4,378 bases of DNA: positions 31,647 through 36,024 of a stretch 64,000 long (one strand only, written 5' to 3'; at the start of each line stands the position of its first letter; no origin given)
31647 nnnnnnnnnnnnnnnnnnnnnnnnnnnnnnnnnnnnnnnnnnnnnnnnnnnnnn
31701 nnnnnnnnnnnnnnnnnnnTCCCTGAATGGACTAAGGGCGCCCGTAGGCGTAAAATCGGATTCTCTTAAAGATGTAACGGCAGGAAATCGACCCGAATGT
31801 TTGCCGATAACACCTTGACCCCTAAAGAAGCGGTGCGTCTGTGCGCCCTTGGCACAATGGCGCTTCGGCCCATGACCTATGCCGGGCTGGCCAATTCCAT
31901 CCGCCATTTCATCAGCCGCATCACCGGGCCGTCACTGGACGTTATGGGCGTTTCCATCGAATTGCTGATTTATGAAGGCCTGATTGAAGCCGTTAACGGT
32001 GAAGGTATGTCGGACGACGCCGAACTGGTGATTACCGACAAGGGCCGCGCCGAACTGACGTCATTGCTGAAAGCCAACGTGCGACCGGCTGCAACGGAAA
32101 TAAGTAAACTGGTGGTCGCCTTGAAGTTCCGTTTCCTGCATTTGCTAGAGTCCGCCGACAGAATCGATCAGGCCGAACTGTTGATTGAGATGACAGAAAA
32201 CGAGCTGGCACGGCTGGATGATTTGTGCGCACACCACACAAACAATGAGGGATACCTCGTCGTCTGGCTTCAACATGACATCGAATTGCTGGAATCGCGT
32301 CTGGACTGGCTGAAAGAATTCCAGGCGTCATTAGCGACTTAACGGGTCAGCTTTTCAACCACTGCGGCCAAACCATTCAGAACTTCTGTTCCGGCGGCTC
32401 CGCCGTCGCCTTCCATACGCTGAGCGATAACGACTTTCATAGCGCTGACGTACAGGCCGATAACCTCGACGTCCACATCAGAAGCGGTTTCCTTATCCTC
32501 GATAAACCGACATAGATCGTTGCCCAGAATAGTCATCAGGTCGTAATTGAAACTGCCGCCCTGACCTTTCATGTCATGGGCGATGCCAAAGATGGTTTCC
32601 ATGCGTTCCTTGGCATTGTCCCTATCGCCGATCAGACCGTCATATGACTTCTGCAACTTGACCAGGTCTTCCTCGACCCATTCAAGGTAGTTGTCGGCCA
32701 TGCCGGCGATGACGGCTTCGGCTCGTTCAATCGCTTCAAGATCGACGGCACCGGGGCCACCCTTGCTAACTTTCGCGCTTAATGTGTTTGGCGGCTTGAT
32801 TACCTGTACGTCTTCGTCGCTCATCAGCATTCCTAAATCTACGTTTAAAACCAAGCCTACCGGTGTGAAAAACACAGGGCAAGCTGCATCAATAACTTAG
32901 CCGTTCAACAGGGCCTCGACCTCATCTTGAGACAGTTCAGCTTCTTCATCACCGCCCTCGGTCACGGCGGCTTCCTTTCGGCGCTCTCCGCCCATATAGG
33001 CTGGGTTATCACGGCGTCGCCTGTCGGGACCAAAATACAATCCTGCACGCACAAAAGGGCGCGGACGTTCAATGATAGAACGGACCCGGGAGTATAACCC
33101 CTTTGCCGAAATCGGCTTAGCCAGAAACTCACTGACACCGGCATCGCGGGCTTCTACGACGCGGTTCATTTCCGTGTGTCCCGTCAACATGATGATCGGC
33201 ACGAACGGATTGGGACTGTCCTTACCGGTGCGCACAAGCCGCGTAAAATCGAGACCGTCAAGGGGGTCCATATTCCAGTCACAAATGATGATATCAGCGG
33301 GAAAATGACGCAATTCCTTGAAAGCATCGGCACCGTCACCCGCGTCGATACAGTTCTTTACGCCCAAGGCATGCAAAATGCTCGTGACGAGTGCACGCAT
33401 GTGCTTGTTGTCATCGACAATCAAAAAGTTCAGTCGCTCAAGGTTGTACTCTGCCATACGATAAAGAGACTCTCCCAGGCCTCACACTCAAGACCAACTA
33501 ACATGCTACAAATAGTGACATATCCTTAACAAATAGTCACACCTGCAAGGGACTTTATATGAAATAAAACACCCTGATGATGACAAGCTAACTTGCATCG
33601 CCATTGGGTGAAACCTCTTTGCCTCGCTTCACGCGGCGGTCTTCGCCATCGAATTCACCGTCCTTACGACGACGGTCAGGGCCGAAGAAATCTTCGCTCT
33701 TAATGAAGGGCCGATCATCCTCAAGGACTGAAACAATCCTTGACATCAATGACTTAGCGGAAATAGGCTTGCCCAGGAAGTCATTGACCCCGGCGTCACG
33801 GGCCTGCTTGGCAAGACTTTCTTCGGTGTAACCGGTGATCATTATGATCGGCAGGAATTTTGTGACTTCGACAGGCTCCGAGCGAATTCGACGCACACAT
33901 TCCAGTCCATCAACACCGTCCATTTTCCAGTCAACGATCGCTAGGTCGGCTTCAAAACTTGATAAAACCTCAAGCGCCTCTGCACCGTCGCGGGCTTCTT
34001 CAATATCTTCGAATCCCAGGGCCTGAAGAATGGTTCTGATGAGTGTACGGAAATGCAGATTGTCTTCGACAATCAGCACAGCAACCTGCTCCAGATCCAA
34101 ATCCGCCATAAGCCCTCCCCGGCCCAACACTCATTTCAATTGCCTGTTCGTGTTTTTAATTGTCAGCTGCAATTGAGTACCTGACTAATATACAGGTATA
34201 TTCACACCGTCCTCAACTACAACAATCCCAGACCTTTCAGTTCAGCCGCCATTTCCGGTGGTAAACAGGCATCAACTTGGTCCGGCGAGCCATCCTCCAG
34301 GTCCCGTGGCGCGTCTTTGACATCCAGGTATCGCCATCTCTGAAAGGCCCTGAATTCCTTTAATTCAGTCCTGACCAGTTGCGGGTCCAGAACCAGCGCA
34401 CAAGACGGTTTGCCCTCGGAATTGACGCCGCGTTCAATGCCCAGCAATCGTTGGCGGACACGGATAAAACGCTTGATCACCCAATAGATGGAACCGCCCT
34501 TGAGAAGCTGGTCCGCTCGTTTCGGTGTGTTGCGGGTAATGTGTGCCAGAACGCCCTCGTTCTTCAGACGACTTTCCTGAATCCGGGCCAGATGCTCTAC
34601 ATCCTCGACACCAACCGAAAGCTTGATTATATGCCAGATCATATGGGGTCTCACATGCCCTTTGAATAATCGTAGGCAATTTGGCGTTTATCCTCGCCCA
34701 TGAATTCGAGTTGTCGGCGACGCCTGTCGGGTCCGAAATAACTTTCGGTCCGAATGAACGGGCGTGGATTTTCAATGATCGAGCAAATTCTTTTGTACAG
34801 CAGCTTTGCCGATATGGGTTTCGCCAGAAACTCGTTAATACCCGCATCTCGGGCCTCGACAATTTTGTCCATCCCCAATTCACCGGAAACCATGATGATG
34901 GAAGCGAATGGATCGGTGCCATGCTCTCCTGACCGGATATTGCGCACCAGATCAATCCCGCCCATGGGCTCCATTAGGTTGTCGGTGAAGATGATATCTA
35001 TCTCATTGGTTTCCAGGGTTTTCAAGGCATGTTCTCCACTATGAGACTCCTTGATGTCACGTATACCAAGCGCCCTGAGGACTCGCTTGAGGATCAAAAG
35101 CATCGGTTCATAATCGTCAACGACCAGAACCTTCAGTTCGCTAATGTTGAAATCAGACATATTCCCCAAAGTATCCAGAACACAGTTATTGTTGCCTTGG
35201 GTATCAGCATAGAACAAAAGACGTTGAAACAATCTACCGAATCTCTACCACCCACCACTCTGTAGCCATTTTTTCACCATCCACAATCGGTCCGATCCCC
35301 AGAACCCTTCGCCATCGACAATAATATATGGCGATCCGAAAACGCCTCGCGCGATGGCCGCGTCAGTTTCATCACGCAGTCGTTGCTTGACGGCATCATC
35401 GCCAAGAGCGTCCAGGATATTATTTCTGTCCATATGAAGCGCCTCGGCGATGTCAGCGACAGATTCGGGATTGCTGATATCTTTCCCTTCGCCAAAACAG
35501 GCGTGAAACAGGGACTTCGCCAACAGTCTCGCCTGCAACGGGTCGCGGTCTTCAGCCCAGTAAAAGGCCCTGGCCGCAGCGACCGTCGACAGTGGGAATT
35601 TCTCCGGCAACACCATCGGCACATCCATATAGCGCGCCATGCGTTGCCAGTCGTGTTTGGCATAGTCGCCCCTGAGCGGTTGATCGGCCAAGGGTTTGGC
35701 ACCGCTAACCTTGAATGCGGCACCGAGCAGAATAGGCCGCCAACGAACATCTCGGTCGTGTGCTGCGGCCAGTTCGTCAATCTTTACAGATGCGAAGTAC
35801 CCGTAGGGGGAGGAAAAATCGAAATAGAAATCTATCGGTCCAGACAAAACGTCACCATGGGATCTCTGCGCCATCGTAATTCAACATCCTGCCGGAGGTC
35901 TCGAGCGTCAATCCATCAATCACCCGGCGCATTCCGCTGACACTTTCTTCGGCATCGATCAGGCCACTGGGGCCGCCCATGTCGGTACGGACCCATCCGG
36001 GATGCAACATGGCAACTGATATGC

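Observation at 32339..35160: Hpt protein plus three paralogous CheY-like receivers sharing an FGPDRRR arginine-rich tail (Cle-like), with no kinase in the cluster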

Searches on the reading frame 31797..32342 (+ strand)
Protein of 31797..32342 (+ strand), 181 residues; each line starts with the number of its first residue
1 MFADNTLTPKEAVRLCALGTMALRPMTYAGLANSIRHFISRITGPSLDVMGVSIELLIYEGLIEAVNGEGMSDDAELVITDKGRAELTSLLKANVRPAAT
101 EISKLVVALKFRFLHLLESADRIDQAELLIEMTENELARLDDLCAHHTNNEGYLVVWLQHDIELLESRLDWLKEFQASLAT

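Call 3: search_protein_families(library=pfam, proteins=[window:31797-32342:+], max_evalue=0.01)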
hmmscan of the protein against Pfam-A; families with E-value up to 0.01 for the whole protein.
window:31797-32342:+ (181 aa): 1 family
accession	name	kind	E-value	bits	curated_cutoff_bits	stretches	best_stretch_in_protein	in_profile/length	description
PF14557.12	AphA_like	-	2.2e-64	216.8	27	1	2-175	1-173/174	Putative AphA-like transcriptional regulator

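Call 4: search_protein_families(library=ncbifam, proteins=[window:31797-32342:+], max_evalue=0.01)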
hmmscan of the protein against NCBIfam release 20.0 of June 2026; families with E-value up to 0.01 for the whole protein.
window:31797-32342:+ (181 aa): 0 families

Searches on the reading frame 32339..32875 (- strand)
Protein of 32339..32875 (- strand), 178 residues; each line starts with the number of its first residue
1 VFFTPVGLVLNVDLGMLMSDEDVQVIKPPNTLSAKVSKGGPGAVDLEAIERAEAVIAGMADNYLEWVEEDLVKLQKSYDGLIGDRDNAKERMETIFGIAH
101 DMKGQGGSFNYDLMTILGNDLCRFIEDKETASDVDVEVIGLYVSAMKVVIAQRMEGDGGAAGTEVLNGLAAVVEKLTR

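Call 3: search_protein_families(library=pfam, proteins=[window:32339-32875:-], max_evalue=0.01)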
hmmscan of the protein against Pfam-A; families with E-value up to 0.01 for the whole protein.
window:32339-32875:- (178 aa): 1 family
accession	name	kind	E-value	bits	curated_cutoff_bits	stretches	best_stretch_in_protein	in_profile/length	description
PF01627.28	Hpt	-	0.00026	21.6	24.6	1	59-137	2-69/84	Hpt domain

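Call 4: search_protein_families(library=ncbifam, proteins=[window:32339-32875:-], max_evalue=0.01)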
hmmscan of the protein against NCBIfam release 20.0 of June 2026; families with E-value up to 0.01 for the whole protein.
window:32339-32875:- (178 aa): 0 families

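Call 26: find_homologous_proteins(query=window:32342-32824:-)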
Query seq(161 aa) (161 aa): 467 proteins with E <= 0.001 among 592 candidates; the best 120 are listed.
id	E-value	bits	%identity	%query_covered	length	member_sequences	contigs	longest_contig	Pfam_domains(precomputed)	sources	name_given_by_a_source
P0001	1.4e-97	342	100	100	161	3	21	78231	-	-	-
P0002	1.5e-85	303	89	100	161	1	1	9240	-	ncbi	ncbi:MAG: phosphorelay protein [Alphaproteobacteria bacterium]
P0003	6.4e-81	288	82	100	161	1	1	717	-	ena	-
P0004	3.4e-79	282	81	99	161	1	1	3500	PF01627.29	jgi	-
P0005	4.0e-77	275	81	99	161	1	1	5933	PF01627.29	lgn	-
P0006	1.7e-68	247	72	98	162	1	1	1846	-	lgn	-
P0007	9.3e-68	245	72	99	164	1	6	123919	PF01627.29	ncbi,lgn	-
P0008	3.7e-67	243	72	98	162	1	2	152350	PF01627.29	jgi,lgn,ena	-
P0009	6.3e-67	242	71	99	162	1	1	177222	-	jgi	jgi:hypothetical protein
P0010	1.3e-66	241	70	99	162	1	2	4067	-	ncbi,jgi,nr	ncbi:MAG: Hpt domain-containing protein [Rhodospirillales bacterium]|nr:Hpt domain-containing protei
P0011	2.5e-66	240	70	98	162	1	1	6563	-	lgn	-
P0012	4.9e-66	239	70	98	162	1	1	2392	-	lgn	-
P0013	5.5e-66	239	70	99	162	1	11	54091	-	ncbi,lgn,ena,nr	ncbi:MAG: Hpt domain-containing protein [Rhodospirillaceae bacterium]|nr:Hpt domain-containing prote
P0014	6.2e-66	239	69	99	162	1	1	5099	-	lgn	-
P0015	7.2e-66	239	69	100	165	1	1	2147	-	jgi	-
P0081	2.6e-49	185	54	99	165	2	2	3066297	-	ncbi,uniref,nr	ncbi:phosphorelay protein [Varunaivibrio sulfuroxidans]|uniref:Hpt domain-containing protein n=1 Tax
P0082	2.8e-49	185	52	100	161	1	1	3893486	PF01627.29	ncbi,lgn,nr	ncbi:Hpt domain-containing protein [Thalassospiraceae bacterium LMO-JJ14]|nr:Hpt domain-containing p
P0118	1.2e-47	180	51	99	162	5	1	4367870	PF01627.29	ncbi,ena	-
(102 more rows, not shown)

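Call 27: find_encoding_contigs(protein=P0081, flank=8000, max_places=1)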
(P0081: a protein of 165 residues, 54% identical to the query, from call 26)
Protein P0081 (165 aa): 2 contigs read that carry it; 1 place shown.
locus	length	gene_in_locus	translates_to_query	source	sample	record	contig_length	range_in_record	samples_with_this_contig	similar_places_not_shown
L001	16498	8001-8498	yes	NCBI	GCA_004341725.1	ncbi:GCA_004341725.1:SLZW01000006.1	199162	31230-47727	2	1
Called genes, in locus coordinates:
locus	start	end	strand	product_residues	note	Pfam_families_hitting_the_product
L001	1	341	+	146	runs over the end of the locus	PF00708:Acylphosphatase (weak)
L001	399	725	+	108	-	PF00708:Acylphosphatase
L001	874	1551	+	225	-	PF00072:Response_reg, PF00486:Trans_reg_C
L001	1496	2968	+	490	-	PF00672:HAMP, PF00512:HisKA (weak), PF02518:HATPase_c, PF13581:HATPase_c_2 (faint)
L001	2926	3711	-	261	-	PF21948:LplA-B_cat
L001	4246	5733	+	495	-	PF03448:MgtE_N, PF00571:CBS, PF01769:MgtE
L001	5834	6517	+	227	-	PF00106:adh_short, PF01370:Epimerase (weak), PF13460:NAD_binding_10 (weak), PF13561:adh_short_C2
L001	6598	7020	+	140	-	PF07370:DUF1489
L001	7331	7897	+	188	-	PF00072:Response_reg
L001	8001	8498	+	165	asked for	-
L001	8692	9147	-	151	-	-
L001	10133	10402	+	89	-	-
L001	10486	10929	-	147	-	-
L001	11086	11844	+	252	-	PF00072:Response_reg, PF00486:Trans_reg_C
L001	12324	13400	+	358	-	PF14518:Haem_oxygenas_2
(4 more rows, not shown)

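Call 28: find_encoding_contigs(protein=P0118, flank=8000, max_places=1)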
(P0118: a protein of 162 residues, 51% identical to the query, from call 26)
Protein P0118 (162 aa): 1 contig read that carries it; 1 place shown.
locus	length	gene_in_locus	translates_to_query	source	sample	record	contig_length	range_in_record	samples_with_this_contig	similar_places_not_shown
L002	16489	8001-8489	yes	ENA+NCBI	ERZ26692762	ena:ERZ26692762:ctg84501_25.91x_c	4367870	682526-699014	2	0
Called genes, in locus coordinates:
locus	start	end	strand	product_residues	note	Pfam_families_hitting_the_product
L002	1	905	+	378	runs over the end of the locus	PF02771:Acyl-CoA_dh_N, PF02770:Acyl-CoA_dh_M, PF00441:Acyl-CoA_dh_1, PF22924:ACOX_C_alpha1 (faint), PF08028:Acyl-CoA_dh_2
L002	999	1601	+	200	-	PF01323:DSBA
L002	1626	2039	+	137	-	PF00581:Rhodanese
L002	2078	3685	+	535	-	PF01039:Carboxyl_trans, PF03255:ACCA (weak)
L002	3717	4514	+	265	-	PF00378:ECH_1, PF16113:ECH_2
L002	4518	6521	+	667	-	PF00289:Biotin_carb_N, PF02222:ATP-grasp, PF02786:CPSase_L_D2, PF07478:Dala_Dala_lig_C, PF02785:Biotin_carb_C, PF21139:BT_MCC_alpha, PF00364:Biotin_lipoyl, PF25917:BSH_RND (weak), +3 more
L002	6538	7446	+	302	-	PF00682:HMGL-like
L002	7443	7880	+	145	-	PF07370:DUF1489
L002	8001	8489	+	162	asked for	PF01627:Hpt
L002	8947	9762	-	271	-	PF03372:Exo_endo_phos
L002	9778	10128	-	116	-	PF01521:Fe-S_biosyn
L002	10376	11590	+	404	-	PF01966:HD, PF13286:HD_assoc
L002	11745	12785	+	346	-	PF05036:SPOR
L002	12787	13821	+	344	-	PF00933:Glyco_hydro_3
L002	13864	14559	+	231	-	PF02163:Peptidase_M50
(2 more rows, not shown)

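Call 29: find_encoding_contigs(protein=P0082, flank=8000, max_places=1)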
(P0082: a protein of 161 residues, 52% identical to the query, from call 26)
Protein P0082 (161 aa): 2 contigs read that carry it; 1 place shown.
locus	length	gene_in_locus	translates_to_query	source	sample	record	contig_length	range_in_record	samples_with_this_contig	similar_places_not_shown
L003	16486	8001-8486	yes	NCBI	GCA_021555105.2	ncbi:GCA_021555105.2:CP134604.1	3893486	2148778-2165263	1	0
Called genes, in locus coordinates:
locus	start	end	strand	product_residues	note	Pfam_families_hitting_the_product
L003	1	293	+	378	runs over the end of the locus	PF02771:Acyl-CoA_dh_N, PF02770:Acyl-CoA_dh_M, PF00441:Acyl-CoA_dh_1, PF22924:ACOX_C_alpha1 (faint), PF08028:Acyl-CoA_dh_2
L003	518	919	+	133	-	PF13366:PDDEXK_3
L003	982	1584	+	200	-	PF01323:DSBA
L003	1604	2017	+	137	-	PF00581:Rhodanese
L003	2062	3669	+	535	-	PF03255:ACCA (weak), PF01039:Carboxyl_trans, PF06833:MdcE (faint)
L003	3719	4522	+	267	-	PF00378:ECH_1, PF16113:ECH_2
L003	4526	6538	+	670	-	PF00289:Biotin_carb_N, PF02222:ATP-grasp, PF02786:CPSase_L_D2, PF07478:Dala_Dala_lig_C, PF02785:Biotin_carb_C, PF21139:BT_MCC_alpha, PF00364:Biotin_lipoyl, PF25917:BSH_RND (weak), +2 more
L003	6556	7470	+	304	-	PF00682:HMGL-like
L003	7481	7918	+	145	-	PF07370:DUF1489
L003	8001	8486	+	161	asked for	PF01627:Hpt (weak)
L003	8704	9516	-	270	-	PF03372:Exo_endo_phos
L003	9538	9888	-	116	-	PF01521:Fe-S_biosyn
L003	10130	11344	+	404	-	PF01966:HD, PF13286:HD_assoc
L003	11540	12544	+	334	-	PF05036:SPOR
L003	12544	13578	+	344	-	PF00933:Glyco_hydro_3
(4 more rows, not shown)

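Call 31: find_related_loci(query=A2, collection=genome_contigs, flank=8000)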
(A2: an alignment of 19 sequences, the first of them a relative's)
Query A2 (161 aa) in genome_contigs; peptide patterns used: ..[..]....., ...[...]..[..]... (x = any residue, [..] = any of these).
392 stretches matched a pattern; 321 encode a relative of the query (tblastn E <= 1e-3); the best 80 are kept; 80 distinct loci.
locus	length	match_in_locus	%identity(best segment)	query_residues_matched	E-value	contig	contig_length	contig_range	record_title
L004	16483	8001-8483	72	1-160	5e-75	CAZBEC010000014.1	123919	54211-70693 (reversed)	MAG TPA_asm: uncultured Thalassospiraceae bacterium isolate SRP167671_co2_97 genome assembly, contig: NODE_141_length_12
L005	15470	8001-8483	71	1-160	4e-73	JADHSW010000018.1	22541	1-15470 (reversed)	MAG: Rhodospirillales bacterium isolate BS150m-G4 BS-150m-C1937, whole genome shotgun sequence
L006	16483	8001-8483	70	1-160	7e-73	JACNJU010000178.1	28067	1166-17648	MAG: Rhodospirillaceae bacterium isolate NIOZ-UU42 NIOZ-UU_NODE_1912_length_28067_cov_8.77909, whole genome shotgun sequ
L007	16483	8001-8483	67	1-160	2e-70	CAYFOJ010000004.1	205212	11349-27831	MAG TPA_asm: uncultured Thalassospiraceae bacterium isolate ERP019367_co1_49 genome assembly, contig: NODE_81_length_205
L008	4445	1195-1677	68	1-160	3e-69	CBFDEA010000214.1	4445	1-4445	MAG TPA_asm: uncultured Rhodospirillaceae bacterium isolate SRR26215676_concoct_181 genome assembly, contig: ERZ25073495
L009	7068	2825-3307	66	1-160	9e-69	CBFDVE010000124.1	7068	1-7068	MAG TPA_asm: uncultured Rhodospirillaceae bacterium isolate SRR4028170_concoct_68 genome assembly, contig: ERZ508539.345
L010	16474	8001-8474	63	3-160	7e-67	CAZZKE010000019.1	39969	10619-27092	MAG TPA_asm: uncultured Thalassospiraceae bacterium isolate SRP128015_co1_124 genome assembly, contig: NODE_930_length_3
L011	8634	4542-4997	58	8-159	1e-58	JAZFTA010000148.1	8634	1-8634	MAG: Rhodospirillales bacterium isolate BS2bin.22 BS2bin.22_148, whole genome shotgun sequence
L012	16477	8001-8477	54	1-159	7e-57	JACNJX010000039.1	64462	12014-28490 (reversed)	MAG: Alphaproteobacteria bacterium isolate NIOZ-UU45 NIOZ-UU_NODE_393_length_64462_cov_8.88385, whole genome shotgun seq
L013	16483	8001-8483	53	1-161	1e-56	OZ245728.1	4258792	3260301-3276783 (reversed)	MAG: Rhodospirillales bacterium isolate 3ef33bf5-f570-4a55-9d2c-ce20fd512375 genome assembly, chromosome: 1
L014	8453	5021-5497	56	3-161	2e-55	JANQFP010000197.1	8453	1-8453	MAG: Rhodospirillales bacterium isolate PL23a_bin.98 k99_5679623, whole genome shotgun sequence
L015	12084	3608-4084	52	1-159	8e-55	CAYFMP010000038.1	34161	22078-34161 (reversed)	MAG TPA_asm: uncultured Thalassospiraceae bacterium isolate ERP019367_co2_114 genome assembly, contig: NODE_1028_length_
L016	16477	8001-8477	53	1-159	1e-54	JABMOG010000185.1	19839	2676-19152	MAG: Rhodospirillales bacterium isolate bin.259 k141_3600473, whole genome shotgun sequence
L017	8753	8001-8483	54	1-160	2e-54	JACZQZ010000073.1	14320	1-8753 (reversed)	MAG: Proteobacteria bacterium isolate B18D1T1 B18D1T1_NODE1051, whole genome shotgun sequence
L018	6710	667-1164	53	1-161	1e-54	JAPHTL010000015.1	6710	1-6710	MAG: Rhodospirillales bacterium isolate N1M-Bin_3 c_000000321946, whole genome shotgun sequence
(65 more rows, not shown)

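Call 43: search_solved_structures(query=A2, max_evalue=0.01, show_alignments=2)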
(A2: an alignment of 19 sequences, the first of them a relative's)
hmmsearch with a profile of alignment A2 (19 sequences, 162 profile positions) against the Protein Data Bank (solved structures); distinct sequences matched with E-value up to 0.01: 6.
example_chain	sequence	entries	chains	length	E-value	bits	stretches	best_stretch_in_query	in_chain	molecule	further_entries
6ff6_A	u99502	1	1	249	1.1e-09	41.5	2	55-133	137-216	BRIC1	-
8c5v_C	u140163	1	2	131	6e-05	26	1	41-133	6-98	Chemotaxis protein CheA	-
1i5n_A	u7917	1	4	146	6.3e-05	26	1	40-133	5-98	CHEMOTAXIS PROTEIN CHEA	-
2lp4_A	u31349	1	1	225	0.00017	24.6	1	41-133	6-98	Chemotaxis protein CheA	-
6s1k_A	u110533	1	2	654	0.001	22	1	43-133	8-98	Chemotaxis protein CheA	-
2ld6_A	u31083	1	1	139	0.0086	19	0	48-121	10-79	Chemotaxis protein CheA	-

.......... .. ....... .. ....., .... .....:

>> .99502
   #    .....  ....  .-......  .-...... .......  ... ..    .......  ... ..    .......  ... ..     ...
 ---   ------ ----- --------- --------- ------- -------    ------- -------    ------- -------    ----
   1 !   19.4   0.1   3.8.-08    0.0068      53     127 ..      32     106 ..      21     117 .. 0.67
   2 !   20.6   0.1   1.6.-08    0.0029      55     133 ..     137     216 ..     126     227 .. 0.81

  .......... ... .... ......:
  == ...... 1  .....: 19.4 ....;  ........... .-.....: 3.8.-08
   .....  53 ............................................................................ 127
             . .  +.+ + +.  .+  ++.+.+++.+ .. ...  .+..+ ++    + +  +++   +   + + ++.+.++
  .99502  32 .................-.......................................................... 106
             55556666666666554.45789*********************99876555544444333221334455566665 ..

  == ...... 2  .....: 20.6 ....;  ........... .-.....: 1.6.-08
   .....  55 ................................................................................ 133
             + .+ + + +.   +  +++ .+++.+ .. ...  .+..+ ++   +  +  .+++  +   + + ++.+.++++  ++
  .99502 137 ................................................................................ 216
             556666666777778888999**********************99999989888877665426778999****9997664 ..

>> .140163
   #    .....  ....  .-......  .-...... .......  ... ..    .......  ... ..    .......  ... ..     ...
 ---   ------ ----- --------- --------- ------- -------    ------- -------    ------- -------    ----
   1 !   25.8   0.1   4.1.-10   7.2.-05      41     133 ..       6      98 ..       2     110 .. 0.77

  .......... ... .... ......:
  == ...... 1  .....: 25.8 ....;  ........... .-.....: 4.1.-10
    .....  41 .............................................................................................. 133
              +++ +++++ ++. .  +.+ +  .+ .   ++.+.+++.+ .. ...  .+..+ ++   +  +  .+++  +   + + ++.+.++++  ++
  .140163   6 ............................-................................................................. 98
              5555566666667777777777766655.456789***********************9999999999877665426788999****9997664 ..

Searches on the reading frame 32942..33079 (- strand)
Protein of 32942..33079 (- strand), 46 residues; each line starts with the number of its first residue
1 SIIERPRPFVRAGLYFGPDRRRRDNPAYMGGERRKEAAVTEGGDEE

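Call 12: search_solved_structures(query=window:32942-33079:-, max_evalue=10, show_alignments=3)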
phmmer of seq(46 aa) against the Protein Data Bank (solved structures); distinct sequences matched with E-value up to 10: 1.
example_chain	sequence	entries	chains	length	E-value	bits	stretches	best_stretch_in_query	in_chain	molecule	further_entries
6sft_A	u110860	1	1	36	0.00014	25.3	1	5-36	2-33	Two-component receiver protein CleD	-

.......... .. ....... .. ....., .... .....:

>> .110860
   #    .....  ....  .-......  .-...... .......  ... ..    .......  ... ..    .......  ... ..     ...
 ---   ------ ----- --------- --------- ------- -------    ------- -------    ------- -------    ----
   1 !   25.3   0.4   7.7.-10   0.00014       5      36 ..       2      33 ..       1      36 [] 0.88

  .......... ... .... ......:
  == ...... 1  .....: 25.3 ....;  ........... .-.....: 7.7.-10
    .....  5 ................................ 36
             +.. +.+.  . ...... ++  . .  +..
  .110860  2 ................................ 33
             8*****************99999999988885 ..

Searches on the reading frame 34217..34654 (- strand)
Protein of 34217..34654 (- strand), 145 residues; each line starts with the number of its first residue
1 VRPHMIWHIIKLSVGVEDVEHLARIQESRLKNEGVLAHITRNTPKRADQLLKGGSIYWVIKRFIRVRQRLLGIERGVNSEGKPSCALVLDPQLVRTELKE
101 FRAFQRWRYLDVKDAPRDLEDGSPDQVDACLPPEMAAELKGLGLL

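Call 3: search_protein_families(library=pfam, proteins=[window:34217-34654:-], max_evalue=0.01)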
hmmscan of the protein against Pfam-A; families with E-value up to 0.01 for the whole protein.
window:34217-34654:- (145 aa): 1 family
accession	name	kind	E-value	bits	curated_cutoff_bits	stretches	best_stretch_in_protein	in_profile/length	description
PF07370.16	DUF1489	-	3.8e-45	153.5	25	1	9-145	1-138/138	Protein of unknown function (DUF1489)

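Call 4: search_protein_families(library=ncbifam, proteins=[window:34217-34654:-], max_evalue=0.01)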
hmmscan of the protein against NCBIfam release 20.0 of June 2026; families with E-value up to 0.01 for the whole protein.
window:34217-34654:- (145 aa): 0 families

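Call 42: search_solved_structures(query=window:34217-34654:-, max_evalue=1, show_alignments=1)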
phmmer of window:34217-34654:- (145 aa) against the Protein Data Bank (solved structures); distinct sequences matched with E-value up to 1: 0.

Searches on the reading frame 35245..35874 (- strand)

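Call 3: search_protein_families(library=pfam, proteins=[window:35245-35874:-], max_evalue=0.01)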
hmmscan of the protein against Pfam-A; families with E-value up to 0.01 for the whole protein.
window:35245-35874:- (209 aa): 1 family
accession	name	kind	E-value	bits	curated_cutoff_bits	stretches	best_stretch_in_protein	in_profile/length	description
PF01323.26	DSBA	-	7.5e-42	143.7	25.6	1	14-204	2-190/191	DSBA-like thioredoxin domain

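Call 4: search_protein_families(library=ncbifam, proteins=[window:35245-35874:-], max_evalue=0.01)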
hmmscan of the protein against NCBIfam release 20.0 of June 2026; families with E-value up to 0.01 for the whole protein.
window:35245-35874:- (209 aa): 0 families
